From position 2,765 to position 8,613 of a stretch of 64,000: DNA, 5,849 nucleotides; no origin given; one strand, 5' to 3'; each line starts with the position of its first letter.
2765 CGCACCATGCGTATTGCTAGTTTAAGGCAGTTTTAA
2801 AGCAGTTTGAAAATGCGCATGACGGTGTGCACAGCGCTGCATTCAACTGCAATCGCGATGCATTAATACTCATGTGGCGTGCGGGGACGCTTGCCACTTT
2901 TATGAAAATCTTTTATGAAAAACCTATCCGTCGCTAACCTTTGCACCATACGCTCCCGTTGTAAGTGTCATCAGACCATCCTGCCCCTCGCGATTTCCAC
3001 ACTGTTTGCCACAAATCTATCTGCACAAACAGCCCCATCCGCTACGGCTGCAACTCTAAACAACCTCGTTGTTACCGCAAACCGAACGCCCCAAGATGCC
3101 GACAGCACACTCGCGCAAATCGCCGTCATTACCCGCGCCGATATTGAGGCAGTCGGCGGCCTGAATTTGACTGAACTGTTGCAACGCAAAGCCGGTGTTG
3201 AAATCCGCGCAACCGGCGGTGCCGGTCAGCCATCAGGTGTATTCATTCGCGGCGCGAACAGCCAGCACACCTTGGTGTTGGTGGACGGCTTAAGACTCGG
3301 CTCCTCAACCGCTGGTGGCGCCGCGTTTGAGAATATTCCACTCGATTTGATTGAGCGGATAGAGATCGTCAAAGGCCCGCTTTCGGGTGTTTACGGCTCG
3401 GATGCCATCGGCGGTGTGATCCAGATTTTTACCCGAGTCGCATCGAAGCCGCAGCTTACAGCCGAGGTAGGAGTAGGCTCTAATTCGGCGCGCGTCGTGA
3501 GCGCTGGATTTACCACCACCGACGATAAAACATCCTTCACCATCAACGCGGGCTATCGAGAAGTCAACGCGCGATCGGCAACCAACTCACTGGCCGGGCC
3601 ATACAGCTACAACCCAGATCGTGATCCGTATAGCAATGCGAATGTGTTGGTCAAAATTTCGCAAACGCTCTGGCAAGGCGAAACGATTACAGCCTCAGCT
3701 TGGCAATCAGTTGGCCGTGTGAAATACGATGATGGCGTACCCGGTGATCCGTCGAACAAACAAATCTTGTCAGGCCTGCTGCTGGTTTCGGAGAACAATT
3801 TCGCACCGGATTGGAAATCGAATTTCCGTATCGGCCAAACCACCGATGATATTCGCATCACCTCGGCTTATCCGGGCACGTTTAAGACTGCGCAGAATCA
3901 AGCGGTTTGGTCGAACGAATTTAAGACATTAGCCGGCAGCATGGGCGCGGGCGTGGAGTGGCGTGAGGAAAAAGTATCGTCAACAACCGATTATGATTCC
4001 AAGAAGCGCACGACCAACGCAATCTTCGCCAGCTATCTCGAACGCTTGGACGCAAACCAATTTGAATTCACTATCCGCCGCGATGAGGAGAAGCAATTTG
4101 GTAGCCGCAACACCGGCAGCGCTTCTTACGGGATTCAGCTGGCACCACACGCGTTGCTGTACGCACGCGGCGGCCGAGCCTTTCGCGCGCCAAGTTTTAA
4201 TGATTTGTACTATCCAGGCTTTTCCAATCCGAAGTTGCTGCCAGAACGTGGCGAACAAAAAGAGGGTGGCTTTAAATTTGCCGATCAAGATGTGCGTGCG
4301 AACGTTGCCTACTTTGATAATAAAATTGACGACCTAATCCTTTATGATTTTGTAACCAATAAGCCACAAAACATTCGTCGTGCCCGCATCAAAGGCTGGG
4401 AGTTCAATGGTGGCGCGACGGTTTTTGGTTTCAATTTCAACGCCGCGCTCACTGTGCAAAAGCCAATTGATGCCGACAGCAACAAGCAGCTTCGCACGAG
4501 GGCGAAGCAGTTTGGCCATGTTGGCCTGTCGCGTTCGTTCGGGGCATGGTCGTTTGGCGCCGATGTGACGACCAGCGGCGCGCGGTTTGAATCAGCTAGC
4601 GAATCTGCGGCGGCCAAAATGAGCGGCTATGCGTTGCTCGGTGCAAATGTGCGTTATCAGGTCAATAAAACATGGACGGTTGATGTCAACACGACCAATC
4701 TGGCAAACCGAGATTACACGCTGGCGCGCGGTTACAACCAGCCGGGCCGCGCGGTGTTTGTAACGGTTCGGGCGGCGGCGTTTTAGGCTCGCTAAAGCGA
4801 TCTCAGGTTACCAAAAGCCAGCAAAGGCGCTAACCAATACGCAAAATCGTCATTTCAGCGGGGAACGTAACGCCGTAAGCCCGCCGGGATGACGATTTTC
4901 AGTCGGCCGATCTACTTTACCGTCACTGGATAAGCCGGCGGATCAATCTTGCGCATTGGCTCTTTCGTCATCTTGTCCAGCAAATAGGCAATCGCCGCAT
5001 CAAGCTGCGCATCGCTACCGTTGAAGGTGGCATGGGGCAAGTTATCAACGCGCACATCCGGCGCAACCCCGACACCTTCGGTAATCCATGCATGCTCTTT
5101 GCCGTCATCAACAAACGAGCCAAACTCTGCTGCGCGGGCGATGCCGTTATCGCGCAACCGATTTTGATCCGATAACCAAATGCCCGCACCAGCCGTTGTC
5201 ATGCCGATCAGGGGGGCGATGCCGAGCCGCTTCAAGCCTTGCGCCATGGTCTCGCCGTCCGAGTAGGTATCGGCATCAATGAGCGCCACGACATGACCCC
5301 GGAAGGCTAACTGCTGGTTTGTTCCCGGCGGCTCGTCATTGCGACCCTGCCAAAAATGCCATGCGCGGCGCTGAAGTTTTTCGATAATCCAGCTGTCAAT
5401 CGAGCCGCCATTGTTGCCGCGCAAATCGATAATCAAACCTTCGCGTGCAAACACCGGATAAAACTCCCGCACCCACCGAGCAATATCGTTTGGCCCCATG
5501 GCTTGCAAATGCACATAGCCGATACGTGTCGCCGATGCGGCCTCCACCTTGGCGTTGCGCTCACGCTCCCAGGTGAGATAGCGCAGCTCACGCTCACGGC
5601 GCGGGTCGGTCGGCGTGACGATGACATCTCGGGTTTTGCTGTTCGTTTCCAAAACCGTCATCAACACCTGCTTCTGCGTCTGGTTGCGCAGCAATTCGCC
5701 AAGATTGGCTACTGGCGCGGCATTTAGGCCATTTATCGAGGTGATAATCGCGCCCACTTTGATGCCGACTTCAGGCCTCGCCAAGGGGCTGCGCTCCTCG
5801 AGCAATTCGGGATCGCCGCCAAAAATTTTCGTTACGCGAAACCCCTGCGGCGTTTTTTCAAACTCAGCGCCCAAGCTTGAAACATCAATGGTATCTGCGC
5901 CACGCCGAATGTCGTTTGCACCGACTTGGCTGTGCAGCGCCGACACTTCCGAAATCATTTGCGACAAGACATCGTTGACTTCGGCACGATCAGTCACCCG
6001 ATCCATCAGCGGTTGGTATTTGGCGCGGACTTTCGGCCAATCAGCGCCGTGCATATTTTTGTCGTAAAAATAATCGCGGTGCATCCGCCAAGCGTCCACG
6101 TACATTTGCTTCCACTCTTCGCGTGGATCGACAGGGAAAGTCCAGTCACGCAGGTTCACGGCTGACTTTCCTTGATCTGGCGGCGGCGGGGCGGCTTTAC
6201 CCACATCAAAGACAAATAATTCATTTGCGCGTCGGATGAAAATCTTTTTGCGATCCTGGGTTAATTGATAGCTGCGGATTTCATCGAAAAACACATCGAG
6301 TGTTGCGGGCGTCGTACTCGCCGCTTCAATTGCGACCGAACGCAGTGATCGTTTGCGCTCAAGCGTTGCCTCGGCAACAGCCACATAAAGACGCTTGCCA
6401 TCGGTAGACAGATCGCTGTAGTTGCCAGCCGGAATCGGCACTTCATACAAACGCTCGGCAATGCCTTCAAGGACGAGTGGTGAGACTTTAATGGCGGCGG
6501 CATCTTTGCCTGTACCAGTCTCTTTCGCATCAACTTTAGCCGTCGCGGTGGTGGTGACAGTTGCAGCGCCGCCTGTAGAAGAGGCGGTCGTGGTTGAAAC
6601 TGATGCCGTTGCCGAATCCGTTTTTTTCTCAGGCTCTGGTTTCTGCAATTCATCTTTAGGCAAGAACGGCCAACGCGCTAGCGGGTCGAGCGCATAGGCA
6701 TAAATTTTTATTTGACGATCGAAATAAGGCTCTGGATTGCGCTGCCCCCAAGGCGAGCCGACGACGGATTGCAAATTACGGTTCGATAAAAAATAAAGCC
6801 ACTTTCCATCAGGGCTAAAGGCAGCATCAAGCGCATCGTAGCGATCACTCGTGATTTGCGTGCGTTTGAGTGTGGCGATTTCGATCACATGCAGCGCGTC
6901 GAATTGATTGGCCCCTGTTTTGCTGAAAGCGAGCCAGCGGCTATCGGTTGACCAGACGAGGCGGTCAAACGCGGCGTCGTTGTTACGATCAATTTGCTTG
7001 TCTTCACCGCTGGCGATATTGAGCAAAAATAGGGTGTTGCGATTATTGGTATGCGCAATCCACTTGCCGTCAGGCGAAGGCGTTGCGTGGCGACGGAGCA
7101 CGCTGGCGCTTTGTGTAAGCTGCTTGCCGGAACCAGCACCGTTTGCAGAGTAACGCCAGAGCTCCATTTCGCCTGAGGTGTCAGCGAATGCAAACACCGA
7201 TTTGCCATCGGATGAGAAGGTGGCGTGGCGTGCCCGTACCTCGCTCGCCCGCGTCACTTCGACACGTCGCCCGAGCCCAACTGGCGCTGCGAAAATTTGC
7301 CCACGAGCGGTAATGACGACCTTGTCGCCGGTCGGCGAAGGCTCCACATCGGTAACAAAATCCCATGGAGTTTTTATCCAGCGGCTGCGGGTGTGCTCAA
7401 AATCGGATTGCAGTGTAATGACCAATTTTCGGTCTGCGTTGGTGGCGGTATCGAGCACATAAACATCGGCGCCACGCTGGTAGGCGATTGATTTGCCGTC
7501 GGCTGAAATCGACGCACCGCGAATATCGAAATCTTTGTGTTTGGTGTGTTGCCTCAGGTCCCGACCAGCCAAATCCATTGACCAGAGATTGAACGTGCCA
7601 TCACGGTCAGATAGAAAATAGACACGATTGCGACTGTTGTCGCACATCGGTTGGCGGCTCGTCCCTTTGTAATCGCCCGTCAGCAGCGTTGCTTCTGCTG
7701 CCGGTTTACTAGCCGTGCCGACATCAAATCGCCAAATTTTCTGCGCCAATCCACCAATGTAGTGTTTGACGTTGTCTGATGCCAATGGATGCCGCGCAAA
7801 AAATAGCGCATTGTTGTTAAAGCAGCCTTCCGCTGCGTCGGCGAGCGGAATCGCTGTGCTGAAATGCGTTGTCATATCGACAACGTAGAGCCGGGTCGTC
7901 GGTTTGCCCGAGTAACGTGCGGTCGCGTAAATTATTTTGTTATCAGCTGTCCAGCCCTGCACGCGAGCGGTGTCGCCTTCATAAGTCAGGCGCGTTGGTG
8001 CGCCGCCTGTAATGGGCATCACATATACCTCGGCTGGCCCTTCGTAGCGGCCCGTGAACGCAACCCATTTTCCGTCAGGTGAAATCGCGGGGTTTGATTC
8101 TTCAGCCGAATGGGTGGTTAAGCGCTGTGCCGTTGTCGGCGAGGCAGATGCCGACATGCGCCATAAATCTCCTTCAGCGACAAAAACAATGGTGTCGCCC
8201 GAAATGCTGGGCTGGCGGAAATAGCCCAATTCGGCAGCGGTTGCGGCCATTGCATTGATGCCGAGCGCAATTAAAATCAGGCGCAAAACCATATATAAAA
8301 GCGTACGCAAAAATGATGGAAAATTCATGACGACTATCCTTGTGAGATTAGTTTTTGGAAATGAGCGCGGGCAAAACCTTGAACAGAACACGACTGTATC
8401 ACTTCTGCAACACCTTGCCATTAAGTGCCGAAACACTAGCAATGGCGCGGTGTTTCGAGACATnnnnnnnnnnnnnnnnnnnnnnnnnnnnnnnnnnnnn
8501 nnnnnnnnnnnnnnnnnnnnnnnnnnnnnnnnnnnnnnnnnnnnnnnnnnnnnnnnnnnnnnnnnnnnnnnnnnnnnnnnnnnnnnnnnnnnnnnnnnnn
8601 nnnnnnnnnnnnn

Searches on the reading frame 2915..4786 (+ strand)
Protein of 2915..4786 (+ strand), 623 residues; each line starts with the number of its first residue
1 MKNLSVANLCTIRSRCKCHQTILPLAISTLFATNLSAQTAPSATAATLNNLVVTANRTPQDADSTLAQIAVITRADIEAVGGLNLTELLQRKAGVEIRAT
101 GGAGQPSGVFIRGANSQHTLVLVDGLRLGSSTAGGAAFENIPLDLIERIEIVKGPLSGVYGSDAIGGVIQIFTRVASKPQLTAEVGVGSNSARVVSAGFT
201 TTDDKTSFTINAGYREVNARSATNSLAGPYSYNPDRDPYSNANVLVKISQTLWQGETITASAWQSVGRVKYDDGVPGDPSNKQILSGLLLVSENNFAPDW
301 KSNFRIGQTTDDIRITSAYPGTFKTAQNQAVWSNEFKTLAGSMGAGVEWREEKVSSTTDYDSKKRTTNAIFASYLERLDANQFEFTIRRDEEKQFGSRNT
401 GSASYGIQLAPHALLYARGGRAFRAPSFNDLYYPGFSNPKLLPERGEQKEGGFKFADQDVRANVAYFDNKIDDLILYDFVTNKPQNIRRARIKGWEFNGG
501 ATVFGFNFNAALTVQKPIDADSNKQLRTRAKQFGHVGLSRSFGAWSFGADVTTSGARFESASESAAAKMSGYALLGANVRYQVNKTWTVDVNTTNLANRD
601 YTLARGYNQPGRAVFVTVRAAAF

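Call 30: search_protein_families(library=pfam, proteins=[window:2915-4786:+], max_evalue=1e-8)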
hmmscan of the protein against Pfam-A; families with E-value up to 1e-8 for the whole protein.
window:2915-4786:+ (623 aa): 2 families
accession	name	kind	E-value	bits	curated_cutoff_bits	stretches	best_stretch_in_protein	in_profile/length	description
PF00593.30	TonB_dep_Rec_b-barrel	-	5e-36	125.9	27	1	221-596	10-436/436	TonB dependent receptor-like, beta-barrel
PF07715.20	Plug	-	3.2e-27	95.6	23.9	1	63-168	3-107/107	TonB-dependent Receptor Plug Domain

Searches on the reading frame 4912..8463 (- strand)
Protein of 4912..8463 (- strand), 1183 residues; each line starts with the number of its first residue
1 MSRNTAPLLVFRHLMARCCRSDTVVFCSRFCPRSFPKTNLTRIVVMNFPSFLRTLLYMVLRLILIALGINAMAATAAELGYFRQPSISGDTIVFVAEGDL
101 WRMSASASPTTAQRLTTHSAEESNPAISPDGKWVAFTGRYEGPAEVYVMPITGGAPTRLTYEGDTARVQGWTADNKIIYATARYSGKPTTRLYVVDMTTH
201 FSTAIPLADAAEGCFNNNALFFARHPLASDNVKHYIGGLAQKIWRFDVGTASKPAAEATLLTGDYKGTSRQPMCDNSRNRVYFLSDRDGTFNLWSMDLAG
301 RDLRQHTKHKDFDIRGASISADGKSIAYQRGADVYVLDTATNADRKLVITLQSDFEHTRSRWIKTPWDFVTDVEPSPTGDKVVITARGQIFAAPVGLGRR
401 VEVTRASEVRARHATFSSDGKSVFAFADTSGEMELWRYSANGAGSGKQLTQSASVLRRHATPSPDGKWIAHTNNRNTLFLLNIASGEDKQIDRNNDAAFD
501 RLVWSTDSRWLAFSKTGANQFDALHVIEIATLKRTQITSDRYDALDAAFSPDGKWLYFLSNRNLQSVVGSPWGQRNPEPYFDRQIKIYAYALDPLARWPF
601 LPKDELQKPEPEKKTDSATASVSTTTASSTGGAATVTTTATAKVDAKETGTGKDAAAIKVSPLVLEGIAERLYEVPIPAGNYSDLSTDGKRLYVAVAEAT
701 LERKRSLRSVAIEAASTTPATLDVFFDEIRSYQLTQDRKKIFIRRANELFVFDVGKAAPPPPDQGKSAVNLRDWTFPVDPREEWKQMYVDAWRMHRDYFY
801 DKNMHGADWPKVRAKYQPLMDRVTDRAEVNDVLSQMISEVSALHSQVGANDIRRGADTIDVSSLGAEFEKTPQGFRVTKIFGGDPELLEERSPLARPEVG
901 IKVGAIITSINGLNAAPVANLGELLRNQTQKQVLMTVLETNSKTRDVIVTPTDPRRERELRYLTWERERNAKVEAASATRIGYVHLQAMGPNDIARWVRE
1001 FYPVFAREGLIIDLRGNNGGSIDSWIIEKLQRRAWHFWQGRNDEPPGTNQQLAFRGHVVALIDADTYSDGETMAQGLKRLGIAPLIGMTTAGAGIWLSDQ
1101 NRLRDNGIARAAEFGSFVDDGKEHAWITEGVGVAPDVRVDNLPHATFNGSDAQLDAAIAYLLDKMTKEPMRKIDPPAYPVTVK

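Call 30: search_protein_families(library=pfam, proteins=[window:4912-8463:-], max_evalue=1e-8)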
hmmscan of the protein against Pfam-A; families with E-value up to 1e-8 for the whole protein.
window:4912-8463:- (1183 aa): 6 families
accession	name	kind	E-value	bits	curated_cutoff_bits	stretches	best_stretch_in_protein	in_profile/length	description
PF07676.18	PD40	-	2.8e-23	81.7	20.9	0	113-139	2-28/38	WD40-like Beta Propeller Repeat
PF03572.23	Peptidase_S41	-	3.3e-22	79.2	24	1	980-1139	1-165/165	Peptidase family S41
PF14684.11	Tricorn_C1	-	3.8e-22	78.4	24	1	780-837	1-58/59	Tricorn protease C1 domain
PF14685.13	PDZ_Tricorn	-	2.2e-16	60.1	25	1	864-949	3-88/88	Tricorn protease PDZ domain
PF00930.27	DPPIV_N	-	1.5e-10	40.8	22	0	524-565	25-66/354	Dipeptidyl peptidase IV (DPP IV) N-terminal region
PF25174.1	Beta-prop_THOC3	-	5.2e-09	35.9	305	0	416-557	54-187/272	THOC3 beta-propeller domain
